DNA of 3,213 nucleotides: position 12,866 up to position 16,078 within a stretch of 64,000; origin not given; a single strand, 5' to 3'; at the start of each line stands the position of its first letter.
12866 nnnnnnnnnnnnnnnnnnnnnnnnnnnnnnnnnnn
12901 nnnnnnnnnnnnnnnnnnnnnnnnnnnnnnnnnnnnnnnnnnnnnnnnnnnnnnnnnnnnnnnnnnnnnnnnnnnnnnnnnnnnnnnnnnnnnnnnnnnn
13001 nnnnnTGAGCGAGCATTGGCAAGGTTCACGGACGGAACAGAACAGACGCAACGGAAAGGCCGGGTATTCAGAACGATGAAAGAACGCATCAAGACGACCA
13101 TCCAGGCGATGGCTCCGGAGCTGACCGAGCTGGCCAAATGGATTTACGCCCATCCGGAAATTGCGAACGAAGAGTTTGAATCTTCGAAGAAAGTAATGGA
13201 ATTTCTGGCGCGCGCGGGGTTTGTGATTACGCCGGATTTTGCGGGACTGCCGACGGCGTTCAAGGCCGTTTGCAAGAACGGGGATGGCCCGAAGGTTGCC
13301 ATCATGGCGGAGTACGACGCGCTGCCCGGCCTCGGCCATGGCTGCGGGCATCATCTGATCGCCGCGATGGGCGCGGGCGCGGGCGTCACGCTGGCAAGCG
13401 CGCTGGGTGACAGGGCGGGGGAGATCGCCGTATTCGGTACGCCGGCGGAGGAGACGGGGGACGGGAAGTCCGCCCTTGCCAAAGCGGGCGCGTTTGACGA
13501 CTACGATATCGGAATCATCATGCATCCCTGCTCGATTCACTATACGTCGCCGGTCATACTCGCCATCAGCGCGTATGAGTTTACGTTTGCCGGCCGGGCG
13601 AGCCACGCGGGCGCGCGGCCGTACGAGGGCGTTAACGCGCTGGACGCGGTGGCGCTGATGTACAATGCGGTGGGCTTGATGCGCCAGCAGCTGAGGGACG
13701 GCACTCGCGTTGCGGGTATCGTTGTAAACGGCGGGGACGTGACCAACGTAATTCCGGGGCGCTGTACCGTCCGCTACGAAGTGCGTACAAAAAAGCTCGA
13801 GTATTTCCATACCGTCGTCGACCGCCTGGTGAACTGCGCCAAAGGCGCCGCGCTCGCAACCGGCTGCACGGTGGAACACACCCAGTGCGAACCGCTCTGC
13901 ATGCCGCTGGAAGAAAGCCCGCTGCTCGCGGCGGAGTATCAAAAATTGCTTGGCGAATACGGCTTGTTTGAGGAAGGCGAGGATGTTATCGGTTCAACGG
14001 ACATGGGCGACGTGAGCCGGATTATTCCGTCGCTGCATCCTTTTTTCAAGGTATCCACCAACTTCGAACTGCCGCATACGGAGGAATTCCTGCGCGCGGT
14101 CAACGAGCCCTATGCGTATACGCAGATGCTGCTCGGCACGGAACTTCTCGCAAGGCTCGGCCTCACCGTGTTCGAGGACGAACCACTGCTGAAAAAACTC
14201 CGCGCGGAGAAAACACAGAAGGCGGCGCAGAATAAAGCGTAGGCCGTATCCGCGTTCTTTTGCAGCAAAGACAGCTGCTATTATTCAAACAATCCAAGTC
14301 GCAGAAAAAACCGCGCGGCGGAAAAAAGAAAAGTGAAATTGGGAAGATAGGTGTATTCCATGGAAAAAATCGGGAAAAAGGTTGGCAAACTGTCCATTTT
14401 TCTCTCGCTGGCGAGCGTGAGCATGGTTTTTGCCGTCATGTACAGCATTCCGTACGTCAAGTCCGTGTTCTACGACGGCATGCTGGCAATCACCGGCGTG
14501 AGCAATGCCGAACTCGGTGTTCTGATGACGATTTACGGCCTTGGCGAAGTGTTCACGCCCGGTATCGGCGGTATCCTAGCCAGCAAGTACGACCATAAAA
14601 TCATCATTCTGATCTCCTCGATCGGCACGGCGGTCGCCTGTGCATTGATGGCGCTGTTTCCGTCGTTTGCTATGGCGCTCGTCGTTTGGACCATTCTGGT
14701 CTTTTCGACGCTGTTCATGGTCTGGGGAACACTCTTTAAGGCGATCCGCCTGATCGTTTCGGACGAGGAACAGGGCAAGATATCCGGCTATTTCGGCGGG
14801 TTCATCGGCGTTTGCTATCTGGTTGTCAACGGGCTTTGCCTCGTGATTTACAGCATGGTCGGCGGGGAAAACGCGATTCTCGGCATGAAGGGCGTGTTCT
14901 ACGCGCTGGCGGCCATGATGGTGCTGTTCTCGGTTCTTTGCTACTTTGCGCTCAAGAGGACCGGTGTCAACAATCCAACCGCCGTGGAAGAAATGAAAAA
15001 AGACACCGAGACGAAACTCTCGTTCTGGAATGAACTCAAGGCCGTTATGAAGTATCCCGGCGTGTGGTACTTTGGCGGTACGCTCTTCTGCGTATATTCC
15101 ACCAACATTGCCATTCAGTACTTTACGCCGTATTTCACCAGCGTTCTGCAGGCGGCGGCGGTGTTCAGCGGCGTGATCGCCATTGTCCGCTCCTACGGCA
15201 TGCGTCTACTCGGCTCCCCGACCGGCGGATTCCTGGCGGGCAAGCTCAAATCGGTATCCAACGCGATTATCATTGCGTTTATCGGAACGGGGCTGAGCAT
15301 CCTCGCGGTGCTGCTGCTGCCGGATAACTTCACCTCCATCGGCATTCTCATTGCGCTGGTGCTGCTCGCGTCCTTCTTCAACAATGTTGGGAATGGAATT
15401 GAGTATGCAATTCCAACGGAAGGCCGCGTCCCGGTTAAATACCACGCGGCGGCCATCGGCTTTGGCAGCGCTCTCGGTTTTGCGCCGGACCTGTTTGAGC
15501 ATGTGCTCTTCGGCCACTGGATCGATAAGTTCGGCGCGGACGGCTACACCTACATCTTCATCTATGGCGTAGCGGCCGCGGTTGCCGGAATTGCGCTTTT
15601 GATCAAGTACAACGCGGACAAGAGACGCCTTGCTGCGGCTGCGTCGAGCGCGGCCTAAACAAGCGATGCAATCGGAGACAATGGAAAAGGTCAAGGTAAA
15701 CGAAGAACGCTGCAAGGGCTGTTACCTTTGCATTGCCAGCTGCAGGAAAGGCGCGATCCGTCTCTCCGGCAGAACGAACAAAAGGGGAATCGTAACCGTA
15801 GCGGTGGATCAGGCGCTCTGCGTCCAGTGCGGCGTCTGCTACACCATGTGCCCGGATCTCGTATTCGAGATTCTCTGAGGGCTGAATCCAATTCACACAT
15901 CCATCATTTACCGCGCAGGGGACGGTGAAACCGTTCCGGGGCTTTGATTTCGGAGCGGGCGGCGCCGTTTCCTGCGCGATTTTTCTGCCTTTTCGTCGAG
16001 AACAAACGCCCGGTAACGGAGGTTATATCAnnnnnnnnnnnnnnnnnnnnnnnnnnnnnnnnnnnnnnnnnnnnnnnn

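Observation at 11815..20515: Archaeal-style amino-acid fermentation module in one operon: aminotransferase, M20 hydrolase, MFS, 4-subunit OFOR, ADP-forming acyl-CoA synthetase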

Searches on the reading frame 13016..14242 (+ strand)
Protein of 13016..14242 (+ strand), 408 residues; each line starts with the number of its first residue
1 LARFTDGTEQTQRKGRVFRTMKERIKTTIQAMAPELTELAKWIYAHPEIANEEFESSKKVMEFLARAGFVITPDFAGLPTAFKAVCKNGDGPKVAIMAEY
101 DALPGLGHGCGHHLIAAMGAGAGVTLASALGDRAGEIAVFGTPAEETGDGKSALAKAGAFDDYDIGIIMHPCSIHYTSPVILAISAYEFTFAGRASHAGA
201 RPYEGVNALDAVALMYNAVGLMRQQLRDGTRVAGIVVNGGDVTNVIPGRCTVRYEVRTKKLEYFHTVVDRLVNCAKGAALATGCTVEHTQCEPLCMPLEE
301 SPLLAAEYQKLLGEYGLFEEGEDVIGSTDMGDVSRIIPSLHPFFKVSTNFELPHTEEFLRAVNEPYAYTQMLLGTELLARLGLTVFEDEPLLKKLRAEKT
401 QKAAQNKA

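Call 3: search_protein_families(library=pfam, proteins=[window:13016-14242:+])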
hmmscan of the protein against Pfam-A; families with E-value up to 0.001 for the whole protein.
window:13016-14242:+ (408 aa): 2 families
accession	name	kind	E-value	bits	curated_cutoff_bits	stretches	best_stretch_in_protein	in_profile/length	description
PF07687.19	M20_dimer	-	2.3e-11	44.1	21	1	186-277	8-101/107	Peptidase dimerisation domain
PF01546.33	Peptidase_M20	-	7.6e-09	36.2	24.6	1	96-380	2-202/206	Peptidase family M20/M25/M40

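Call 4: search_protein_families(library=ncbifam, proteins=[window:13016-14242:+])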
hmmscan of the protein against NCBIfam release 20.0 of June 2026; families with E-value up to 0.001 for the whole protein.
window:13016-14242:+ (408 aa): 21 families
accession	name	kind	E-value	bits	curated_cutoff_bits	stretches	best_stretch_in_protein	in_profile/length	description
TIGR01891.1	amidohydrolases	subfamily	3.2e-59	200.9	153.75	1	36-348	1-342/366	amidohydrolase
NF040868.1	carboxypep_CpsA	equivalog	3e-17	62.4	500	1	23-330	2-336/391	carboxypeptidase CpsA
NF005602.0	PRK07338.1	equivalog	1.3e-11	43.7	357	1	138-285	158-305/409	hydrolase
NF004788.0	PRK06133.1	subfamily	1.9e-10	40.3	349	1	137-316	169-349/417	glutamate carboxypeptidase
TIGR01910.1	DapE-ArgE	subfamily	4.3e-09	36.1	217.6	1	133-277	127-278/373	ArgE/DapE family deacylase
NF006771.0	PRK09290.1-5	subfamily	1.2e-08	33.9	399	1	181-290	212-323/413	allantoate amidohydrolase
NF006365.0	PRK08588.1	subfamily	3e-08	33.4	289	1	132-261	126-261/383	succinyl-diaminopimelate desuccinylase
NF058540.1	Ncarbamyl_ErtE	equivalog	2.2e-07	29.8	520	1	181-290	214-328/418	N-carbamyl-l-glutamate amidohydrolase ErtE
NF038260.1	ectoine_DoeB_2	equivalog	4.3e-07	29.1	550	1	36-287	8-280/378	N(2)-acetyl-L-2,4-diaminobutanoate deacetylase DoeB2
NF005678.0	PRK07473.1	equivalog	5.7e-07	28.8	386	1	183-300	185-298/376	M20/M25/M40 family metallo-hydrolase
NF006770.0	PRK09290.1-4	equivalog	1.8e-06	26.9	372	1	180-290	208-318/403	allantoate amidohydrolase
NF005710.0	PRK07522.1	subfamily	7.1e-06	25.4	412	1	184-310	182-317/391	acetylornithine deacetylase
NF009529.0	PRK12893.1-2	equivalog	1.8e-05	23.8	508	1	181-306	207-335/411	Zn-dependent hydrolase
TIGR01900.1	dapE-gram_pos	equivalog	2.6e-05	23.3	304.2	1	186-275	167-261/351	succinyl-diaminopimelate desuccinylase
NF006404.0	PRK08652.1-2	equivalog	6.4e-05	22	348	1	137-273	108-233/332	acetylornithine deacetylase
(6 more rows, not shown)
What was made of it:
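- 13076..14242 (+): M20D-type amidohydrolase (388 aa). TIGR01891 200.9 bits, above the cutoff (call 4).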

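Call 13: search_solved_structures(query=window:13016-14239:+, max_evalue=1e-10)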
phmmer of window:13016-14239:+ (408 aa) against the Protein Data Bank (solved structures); distinct sequences matched with E-value up to 1e-10: 6.
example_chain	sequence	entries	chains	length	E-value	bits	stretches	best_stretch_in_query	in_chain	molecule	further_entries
3ram_A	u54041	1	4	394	5.6e-61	210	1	27-393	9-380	HmrA protein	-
8xzc_A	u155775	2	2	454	5.5e-56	193.5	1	20-398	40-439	Xaa-Arg dipeptidase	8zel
7yh4_A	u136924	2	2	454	6.5e-56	193.3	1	20-398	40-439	Xaa-Arg dipeptidase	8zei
6slf_A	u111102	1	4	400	2.7e-15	59.6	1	24-314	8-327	N-alpha-acyl-glutamine aminoacylase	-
1ysj_A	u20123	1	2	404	7.8e-12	48.2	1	34-288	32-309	protein yxeP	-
3io1_A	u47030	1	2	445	1.6e-11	47.1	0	104-280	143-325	Aminobenzoyl-glutamate utilization protein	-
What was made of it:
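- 13076..14242 (+): Best solved relatives are HmrA 3ram (5.6e-61) and PM20D2 Xaa-Arg dipeptidase (5.5e-56) (call 13).
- The M20's solved relatives include an Xaa-Arg dipeptidase (call 13).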

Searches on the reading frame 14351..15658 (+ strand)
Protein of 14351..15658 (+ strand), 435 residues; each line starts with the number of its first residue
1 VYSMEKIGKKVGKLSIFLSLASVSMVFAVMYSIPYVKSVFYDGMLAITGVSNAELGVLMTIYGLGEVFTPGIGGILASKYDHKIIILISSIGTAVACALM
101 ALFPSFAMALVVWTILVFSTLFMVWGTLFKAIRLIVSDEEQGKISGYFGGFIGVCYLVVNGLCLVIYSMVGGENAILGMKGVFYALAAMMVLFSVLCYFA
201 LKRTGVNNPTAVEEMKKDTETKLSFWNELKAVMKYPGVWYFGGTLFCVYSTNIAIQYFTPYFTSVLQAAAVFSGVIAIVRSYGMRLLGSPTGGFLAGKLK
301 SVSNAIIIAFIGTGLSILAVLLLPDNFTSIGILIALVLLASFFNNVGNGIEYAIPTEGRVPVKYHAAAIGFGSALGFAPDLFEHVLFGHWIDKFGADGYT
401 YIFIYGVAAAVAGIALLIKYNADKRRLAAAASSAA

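Call 3: search_protein_families(library=pfam, proteins=[window:14351-15658:+])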
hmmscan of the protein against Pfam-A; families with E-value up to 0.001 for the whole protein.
window:14351-15658:+ (435 aa): 2 families
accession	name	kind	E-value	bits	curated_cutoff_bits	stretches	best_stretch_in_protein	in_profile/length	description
PF07690.21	MFS_1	-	1.9e-19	70.2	33.4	1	17-371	6-334/347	Major Facilitator Superfamily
PF12832.13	MFS_1_like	-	8.9e-06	25.4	25.2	1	45-280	26-256/373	MFS_1 like family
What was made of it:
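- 14351..15658 (+): MFS transporter (435 aa); direction and substrate unknown. PF07690 (call 3).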

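Call 4: search_protein_families(library=ncbifam, proteins=[window:14351-15658:+])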
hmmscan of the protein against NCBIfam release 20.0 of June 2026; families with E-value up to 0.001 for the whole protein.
window:14351-15658:+ (435 aa): 2 families
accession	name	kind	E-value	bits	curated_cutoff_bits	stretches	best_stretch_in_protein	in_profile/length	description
TIGR00886.1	2A0108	subfamily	5.7e-10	38.8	311.7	2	153-374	140-362/368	NarK family nitrate/nitrite MFS transporter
NF012174.0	tet_MFS_A_B_C_D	equivalog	0.00026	19.9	475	1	53-239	40-216/382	Tet(A)/Tet(B)/Tet(C) family tetracycline efflux MFS transporter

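Call 66: search_solved_structures(query=window:14351-15655:+, max_evalue=0.01)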
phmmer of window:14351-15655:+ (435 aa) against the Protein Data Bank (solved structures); distinct sequences matched with E-value up to 0.01: 0.
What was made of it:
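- Tried and rejected: The MFS has no PDB match as a single sequence (call 66).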

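Call 69: search_solved_structures(query=A4, max_evalue=1)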
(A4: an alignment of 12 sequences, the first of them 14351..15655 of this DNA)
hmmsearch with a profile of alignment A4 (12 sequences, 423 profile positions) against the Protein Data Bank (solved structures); distinct sequences matched with E-value up to 1: 45.
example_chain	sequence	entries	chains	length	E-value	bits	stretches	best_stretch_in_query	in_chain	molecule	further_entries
8ttf_A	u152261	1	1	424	2.4e-11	46.4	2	44-244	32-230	Quinolone resistance protein NorA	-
8ttg_A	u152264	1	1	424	2.5e-11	46.4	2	44-244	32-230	Quinolone resistance protein NorA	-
8tth_A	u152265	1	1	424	2.5e-11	46.3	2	44-244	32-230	Quinolone resistance protein NorA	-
8tte_A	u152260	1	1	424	2.7e-11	46.2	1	44-244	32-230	Quinolone resistance protein NorA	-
28vj_B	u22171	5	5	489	4.7e-11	45.4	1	44-243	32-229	Quinolone resistance protein NorA,Soluble cytochrome b562 | NorA-BRIL(3A) fusion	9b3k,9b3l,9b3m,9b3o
9pv0_Z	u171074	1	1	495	5e-11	45.3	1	44-243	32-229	Quinolone resistance protein NorA, Soluble cytochrome b562 chimera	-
7lo7_Z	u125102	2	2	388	5.9e-11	45.1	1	44-243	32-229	Quinolone resistance protein NorA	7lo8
6e9o_B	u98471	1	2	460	6.5e-08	35.1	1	10-415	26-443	D-galactonate transport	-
6e9n_A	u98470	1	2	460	7.7e-08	34.8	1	10-415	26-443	D-galactonate transport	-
8sbe_A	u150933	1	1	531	2.3e-07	33.3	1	52-415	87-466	Vesicular glutamate transporter 2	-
7t3n_A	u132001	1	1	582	2.6e-07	33.1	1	52-415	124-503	Vesicular glutamate transporter 2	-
7t3o_A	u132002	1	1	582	2.9e-07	33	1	52-415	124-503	Vesicular glutamate transporter 2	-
9wix_A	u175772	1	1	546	0.00026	23.2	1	51-414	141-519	Vesicular glutamate transporter 3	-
23ic_A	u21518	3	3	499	0.00035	22.8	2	50-121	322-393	Os08g0156600 protein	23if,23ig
9pdq_A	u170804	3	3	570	0.00081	21.6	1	55-189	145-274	Organic cation/carnitine transporter 2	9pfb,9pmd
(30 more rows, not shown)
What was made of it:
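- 14351..15658 (+): A family profile finds the full-length transporters DgoT (6.5e-8) and VGLUT2 (2.3e-7) in the PDB (call 69).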

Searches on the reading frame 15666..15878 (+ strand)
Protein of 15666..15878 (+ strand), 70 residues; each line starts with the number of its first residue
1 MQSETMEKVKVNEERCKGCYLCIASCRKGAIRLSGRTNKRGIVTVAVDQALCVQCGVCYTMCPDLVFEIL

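Call 22: search_protein_families(library=pfam, proteins=[window:15666-15878:+], max_evalue=0.01)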
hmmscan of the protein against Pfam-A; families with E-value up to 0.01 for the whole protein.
window:15666-15878:+ (70 aa): 14 families
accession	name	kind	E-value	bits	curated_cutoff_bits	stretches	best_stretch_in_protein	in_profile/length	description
PF12838.12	Fer4_7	-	4e-14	53.3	27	2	15-63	1-49/52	4Fe-4S dicluster domain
PF00037.32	Fer4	-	6.3e-12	45.2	21.1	2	9-32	1-24/24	4Fe-4S binding domain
PF12837.12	Fer4_6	-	7.5e-11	41.9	25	2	8-31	1-24/24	4Fe-4S binding domain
PF14697.11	Fer4_21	-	3.4e-08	33.9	35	2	5-32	30-58/59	4Fe-4S dicluster domain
PF12797.12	Fer4_2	-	1.1e-07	31.7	24.5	2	8-26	2-20/22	4Fe-4S binding domain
PF13187.11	Fer4_9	-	6.6e-07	29.7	27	1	15-64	1-49/52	4Fe-4S dicluster domain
PF13237.11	Fer4_10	-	1.4e-06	28.6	25.5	1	46-64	3-21/53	4Fe-4S dicluster domain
PF25160.1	LdpA_Fe-S-bd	-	2.1e-06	27.8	27.6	1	6-32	18-44/49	LdpA Fe-S cluster-binding domain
PF13459.11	Fer4_15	-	8.9e-06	26.8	22.4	0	9-28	1-19/66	4Fe-4S single cluster domain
PF13484.11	Fer4_16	-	2.6e-05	25.3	30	0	15-44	1-31/66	4Fe-4S double cluster binding domain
PF12800.12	Fer4_4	-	0.00011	22.6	24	0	14-28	2-16/17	4Fe-4S binding domain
PF13370.11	Fer4_13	-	0.0013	19.9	24.5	1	47-65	1-19/58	4Fe-4S single cluster domain of Ferredoxin I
PF12798.12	Fer4_3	-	0.0034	18.6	27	0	16-30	1-15/15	4Fe-4S binding domain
PF17179.9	Fer4_22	-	0.0094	17.2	27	0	42-64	71-93/95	4Fe-4S dicluster domain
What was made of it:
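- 15681..15878 (+): OFOR delta subunit: 2x[4Fe-4S] ferredoxin, 65 aa. Fer4_7 4e-14 (call 22).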

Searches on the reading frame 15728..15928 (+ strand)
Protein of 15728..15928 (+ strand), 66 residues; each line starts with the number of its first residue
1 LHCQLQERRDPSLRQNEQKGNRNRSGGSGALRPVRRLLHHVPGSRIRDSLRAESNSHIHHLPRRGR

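Call 3: search_protein_families(library=pfam, proteins=[window:15728-15928:+])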
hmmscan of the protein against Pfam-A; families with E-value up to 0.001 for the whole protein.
window:15728-15928:+ (66 aa): 0 families

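Call 4: search_protein_families(library=ncbifam, proteins=[window:15728-15928:+])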
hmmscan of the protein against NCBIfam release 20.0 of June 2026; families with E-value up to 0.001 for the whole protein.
window:15728-15928:+ (66 aa): 0 families
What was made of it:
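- Checked: The delta ferredoxin is not the 15728-15928 ORF, which has no family hit (calls 3, 4).
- Tried and rejected: The 15728-15928 ORF as the delta subunit is rejected: it has no family hit (calls 3, 4).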
